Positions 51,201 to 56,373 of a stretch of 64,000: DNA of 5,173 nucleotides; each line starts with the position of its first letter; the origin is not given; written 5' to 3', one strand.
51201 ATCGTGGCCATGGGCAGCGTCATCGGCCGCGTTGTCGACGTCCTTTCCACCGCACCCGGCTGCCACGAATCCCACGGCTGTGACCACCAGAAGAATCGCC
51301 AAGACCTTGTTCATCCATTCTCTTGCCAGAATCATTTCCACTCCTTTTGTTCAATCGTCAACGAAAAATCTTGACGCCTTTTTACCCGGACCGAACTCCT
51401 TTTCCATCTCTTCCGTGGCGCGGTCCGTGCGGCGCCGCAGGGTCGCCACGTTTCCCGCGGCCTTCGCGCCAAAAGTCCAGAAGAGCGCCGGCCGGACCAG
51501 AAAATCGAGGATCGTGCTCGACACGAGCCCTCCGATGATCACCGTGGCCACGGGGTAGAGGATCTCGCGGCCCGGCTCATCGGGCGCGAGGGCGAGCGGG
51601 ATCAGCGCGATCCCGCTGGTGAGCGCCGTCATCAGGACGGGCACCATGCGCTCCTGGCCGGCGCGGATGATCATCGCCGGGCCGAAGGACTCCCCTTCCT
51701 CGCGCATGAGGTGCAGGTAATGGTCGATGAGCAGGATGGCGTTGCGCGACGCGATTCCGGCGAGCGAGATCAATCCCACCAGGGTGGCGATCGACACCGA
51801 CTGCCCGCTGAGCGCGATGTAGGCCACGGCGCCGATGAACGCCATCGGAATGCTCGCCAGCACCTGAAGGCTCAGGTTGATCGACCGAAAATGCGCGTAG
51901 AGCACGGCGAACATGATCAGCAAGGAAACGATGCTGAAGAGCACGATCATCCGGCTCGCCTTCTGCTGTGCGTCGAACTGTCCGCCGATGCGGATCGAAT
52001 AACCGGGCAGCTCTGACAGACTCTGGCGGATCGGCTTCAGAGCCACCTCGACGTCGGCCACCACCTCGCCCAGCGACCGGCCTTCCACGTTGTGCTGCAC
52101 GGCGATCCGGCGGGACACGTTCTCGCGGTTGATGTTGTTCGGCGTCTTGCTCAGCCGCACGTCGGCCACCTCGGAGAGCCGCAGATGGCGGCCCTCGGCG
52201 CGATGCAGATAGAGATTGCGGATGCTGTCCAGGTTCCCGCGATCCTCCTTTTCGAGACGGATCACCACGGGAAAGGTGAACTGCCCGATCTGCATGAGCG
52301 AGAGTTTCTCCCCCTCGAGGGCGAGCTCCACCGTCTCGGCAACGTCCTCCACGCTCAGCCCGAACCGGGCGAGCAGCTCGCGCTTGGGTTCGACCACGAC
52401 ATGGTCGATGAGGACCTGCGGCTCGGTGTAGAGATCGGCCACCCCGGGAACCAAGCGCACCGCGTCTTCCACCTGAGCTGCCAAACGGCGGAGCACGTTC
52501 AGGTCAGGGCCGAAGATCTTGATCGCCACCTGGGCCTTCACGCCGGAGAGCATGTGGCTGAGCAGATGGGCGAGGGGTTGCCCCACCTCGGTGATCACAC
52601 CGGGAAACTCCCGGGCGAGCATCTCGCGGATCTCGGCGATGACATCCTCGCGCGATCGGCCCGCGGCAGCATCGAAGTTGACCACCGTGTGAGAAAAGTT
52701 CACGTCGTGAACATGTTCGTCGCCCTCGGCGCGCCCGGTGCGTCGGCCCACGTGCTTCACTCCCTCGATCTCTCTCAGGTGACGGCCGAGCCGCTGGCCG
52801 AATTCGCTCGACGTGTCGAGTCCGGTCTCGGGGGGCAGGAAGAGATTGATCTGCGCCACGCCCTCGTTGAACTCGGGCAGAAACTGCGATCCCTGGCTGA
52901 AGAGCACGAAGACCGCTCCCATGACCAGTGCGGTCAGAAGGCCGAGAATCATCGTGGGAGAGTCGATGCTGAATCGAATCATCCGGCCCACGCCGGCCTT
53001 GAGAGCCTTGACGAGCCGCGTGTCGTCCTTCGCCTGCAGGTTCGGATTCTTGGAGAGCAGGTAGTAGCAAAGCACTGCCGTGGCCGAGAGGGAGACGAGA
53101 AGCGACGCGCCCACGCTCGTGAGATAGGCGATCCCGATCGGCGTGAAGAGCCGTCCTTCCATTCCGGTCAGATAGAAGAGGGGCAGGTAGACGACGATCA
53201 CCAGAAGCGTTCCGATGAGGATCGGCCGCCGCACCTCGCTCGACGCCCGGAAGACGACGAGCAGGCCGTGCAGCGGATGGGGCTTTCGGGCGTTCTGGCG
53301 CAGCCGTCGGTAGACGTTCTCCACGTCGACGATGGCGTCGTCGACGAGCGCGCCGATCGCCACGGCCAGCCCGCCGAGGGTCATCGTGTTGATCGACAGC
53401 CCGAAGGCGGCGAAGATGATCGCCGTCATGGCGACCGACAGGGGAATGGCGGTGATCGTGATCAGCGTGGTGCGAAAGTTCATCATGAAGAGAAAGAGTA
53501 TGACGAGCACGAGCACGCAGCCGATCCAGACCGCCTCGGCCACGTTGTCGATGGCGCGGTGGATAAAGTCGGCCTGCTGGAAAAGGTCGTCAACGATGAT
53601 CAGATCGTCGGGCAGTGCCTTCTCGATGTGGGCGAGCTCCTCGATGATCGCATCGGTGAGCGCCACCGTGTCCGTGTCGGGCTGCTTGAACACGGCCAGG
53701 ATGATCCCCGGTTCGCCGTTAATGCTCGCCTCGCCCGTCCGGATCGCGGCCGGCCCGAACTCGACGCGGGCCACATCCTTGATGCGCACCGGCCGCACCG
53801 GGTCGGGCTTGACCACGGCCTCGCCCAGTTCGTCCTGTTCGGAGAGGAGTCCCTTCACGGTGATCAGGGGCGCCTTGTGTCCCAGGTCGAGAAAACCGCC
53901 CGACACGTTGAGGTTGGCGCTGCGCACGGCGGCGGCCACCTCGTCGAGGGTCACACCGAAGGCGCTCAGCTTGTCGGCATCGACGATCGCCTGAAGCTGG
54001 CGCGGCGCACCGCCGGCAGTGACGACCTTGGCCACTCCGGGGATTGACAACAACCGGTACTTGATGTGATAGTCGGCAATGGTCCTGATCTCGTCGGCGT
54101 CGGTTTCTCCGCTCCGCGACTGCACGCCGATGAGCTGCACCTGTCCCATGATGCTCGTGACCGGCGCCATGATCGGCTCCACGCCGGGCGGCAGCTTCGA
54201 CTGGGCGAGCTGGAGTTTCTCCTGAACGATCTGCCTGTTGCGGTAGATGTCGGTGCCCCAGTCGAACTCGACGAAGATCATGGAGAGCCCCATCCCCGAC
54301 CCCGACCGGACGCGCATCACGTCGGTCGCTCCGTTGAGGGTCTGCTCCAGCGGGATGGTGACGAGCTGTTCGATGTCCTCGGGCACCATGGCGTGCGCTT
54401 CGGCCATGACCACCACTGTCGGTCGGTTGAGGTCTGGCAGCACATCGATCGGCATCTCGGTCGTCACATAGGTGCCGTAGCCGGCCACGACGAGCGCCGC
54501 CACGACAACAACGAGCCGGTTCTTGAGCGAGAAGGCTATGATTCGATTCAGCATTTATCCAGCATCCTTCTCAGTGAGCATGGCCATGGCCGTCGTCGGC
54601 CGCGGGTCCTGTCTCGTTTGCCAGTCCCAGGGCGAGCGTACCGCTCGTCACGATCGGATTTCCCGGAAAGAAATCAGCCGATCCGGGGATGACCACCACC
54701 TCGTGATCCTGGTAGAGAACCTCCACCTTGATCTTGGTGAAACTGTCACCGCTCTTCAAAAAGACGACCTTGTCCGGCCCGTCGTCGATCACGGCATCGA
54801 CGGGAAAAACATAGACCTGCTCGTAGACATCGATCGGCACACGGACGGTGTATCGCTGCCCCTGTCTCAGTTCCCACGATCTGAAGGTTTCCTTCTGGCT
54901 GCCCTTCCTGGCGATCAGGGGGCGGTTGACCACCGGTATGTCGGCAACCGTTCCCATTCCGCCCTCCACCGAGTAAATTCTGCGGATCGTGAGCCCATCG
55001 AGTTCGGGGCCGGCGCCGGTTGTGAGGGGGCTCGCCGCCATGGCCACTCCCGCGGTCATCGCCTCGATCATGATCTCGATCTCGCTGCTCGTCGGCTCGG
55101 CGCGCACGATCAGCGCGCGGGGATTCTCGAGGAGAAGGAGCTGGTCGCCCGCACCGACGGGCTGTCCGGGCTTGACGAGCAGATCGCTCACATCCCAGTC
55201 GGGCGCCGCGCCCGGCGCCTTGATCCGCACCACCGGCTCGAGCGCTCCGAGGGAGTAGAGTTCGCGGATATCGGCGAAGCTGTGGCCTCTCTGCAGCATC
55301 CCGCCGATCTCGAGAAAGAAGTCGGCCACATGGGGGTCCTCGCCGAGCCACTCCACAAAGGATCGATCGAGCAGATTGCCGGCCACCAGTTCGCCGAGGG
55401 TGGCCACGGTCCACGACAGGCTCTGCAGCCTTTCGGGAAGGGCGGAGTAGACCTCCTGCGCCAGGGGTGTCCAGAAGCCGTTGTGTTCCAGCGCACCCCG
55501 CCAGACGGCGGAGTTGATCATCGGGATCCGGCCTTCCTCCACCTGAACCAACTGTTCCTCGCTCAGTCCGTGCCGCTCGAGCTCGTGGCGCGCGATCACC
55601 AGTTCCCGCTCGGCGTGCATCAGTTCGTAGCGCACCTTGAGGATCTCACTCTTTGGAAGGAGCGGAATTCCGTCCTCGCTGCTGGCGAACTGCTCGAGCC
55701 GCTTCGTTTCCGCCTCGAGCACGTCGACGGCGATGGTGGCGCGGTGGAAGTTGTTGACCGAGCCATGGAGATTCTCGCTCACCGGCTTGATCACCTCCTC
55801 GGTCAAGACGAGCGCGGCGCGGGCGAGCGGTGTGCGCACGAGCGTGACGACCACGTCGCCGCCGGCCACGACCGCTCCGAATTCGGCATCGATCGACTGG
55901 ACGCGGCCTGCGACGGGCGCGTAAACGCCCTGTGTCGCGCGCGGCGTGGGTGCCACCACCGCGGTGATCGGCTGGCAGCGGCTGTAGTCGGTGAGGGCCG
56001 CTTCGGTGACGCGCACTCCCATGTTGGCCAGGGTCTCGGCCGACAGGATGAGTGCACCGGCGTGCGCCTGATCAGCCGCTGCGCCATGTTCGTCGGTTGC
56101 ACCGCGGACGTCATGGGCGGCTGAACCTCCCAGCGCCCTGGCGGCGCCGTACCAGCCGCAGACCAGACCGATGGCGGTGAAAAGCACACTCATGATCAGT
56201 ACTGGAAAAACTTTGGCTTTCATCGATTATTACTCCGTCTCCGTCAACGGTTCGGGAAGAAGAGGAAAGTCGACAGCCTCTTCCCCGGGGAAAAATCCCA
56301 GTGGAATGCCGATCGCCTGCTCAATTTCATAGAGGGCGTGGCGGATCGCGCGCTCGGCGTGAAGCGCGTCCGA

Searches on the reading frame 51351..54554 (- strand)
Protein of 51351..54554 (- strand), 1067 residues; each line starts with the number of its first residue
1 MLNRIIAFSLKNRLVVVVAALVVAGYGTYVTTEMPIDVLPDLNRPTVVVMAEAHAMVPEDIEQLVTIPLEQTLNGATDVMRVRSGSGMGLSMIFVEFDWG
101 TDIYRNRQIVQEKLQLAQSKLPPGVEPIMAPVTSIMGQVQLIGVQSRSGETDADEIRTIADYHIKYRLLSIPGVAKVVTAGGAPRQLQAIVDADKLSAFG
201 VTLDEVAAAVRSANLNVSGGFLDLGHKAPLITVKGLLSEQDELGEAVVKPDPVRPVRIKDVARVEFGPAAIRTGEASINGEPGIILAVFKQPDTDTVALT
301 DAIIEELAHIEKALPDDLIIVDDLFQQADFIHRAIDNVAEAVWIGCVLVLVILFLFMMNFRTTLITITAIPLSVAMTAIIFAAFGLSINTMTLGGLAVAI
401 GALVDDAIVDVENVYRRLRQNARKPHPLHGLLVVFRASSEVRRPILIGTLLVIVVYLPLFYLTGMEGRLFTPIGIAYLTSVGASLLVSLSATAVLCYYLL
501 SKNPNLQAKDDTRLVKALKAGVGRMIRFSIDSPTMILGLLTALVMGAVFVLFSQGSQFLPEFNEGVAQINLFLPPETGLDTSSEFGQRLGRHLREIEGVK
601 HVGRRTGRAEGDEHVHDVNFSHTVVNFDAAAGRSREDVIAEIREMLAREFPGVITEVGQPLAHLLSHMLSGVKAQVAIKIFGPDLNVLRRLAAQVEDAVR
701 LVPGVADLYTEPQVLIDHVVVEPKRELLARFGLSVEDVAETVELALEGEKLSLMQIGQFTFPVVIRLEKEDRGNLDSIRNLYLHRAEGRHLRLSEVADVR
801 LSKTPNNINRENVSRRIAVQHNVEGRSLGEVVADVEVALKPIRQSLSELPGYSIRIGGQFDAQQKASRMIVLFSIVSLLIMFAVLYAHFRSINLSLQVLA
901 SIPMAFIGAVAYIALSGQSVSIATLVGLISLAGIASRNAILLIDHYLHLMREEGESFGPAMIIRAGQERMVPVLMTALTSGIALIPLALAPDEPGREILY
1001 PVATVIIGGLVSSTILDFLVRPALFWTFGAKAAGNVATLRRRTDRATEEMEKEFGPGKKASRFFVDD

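Call 21: search_protein_families(library=pfam, proteins=[window:51351-54554:-], max_evalue=0.001)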
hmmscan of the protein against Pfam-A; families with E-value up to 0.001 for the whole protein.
window:51351-54554:- (1067 aa): 1 family
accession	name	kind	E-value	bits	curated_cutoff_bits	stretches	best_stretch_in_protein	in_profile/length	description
PF00873.25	ACR_tran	-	1.8e-233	777.9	28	1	5-1028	1-1020/1021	AcrB/AcrD/AcrF family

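Call 38: search_protein_families(library=ncbifam, proteins=[window:51351-54554:-], max_evalue=1e-10)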
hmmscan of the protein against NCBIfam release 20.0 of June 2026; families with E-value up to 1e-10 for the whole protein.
window:51351-54554:- (1067 aa): 11 families
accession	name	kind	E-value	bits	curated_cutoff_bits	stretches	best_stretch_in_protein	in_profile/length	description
TIGR00914.1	2A0601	subfamily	1e-207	692.3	701.45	1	1-1028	1-1035/1051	CusA/CzcA family heavy metal efflux RND transporter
NF033617.1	RND_permease_2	subfamily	5.6e-152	507.9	1250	1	16-1027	13-1006/1009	multidrug efflux RND transporter permease subunit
NF000282.2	RND_permease_1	subfamily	4.7e-122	408.8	1250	1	17-1026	12-1025/1029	multidrug efflux RND transporter permease subunit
TIGR00915.1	2A0602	subfamily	2.3e-101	340.3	940.35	1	11-1025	7-1025/1050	efflux RND transporter permease subunit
NF007905.0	PRK10614.1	equivalog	5.2e-95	319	1774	1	17-1028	15-1008/1025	multidrug efflux RND transporter permease subunit MdtC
NF007798.0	PRK10503.1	equivalog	1.9e-87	293.9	1584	1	16-1033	25-1027/1040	MdtB/MuxB family multidrug efflux RND transporter permease subunit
NF007133.0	PRK09579.1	equivalog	5e-76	256.1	1763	1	14-1033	13-1007/1017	multidrug efflux RND transporter permease subunit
NF007131.0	PRK09577.1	equivalog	5.5e-76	256.1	1768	1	16-1032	12-1026/1045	multidrug efflux RND transporter permease subunit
NF007842.1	PRK10555.1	equivalog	5.4e-68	229.8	1854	2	13-581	9-585/1036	multidrug efflux RND transporter permease AcrD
NF011706.2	PRK15127.1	equivalog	1e-64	219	2150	2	14-502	10-499/1049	multidrug efflux RND transporter permease subunit AcrB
NF000037.1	RND_perm_OqxB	exception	1.7e-63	214.8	2200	2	17-549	15-550/1050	multidrug efflux RND transporter permease subunit OqxB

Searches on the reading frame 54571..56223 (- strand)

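Call 21: search_protein_families(library=pfam, proteins=[window:54571-56223:-], max_evalue=0.001)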
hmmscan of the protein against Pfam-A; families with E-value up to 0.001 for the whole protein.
window:54571-56223:- (550 aa): 2 families
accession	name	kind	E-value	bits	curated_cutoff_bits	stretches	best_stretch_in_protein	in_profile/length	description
PF13437.12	HlyD_3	-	5.8e-08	33.9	22.2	0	100-136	2-38/106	HlyD family secretion protein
PF00364.28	Biotin_lipoyl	-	0.0002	21.5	22.1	0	100-128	45-73/73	Biotin-requiring enzyme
